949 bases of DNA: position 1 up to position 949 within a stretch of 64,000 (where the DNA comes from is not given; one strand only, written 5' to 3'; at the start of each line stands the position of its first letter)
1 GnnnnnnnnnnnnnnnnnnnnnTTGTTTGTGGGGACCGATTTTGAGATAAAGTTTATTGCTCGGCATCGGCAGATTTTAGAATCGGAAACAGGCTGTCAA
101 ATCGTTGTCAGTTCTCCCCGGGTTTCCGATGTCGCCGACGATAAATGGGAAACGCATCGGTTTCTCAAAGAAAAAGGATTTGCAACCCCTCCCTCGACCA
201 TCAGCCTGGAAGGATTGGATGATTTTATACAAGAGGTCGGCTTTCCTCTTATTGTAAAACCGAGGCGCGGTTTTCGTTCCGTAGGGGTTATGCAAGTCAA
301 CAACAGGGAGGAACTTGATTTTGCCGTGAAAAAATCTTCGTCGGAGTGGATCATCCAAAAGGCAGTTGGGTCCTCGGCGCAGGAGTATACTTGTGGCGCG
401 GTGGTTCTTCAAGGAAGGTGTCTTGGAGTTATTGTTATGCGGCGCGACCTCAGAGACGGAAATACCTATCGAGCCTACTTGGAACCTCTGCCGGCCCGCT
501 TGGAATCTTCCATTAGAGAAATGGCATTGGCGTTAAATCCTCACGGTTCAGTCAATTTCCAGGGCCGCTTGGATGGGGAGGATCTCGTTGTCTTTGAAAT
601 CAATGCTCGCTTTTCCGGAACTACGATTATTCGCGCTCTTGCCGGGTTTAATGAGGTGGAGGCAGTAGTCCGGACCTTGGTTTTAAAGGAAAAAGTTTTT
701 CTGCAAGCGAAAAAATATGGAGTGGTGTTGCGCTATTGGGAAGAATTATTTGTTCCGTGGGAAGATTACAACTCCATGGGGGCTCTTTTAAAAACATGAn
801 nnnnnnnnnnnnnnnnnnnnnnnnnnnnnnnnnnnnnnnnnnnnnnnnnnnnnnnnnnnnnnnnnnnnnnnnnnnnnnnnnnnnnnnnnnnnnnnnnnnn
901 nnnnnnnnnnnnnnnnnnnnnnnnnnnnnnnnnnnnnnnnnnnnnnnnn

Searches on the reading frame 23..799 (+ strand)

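Call 36: search_protein_families(library=pfam, proteins=[window:23-799:+], max_evalue=0.001)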
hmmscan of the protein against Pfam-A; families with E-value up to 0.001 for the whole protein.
window:23-799:+ (258 aa): 6 families
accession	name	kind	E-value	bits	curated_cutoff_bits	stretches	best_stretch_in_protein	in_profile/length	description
PF15632.11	ATPgrasp_Ter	-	9.3e-10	38.8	29.1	1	120-238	14-127/131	ATP-grasp in the biosynthetic pathway with Ter operon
PF02655.19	ATP-grasp_3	-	2.6e-09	37.8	23.2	1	38-200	1-160/160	ATP-grasp domain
PF07478.18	Dala_Dala_lig_C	-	1.6e-06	28.2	24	1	66-125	29-89/204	D-ala D-ala ligase C-terminus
PF13535.11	ATP-grasp_4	-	4.4e-06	26.8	27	1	73-109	2-38/160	ATP-grasp domain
PF08443.16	RimK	-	2.6e-05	24.3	21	1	38-151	1-114/188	RimK-like ATP-grasp domain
PF02786.22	CPSase_L_D2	-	0.00072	19.6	19.8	0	40-108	1-73/211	Carbamoyl-phosphate synthase L chain, ATP binding domain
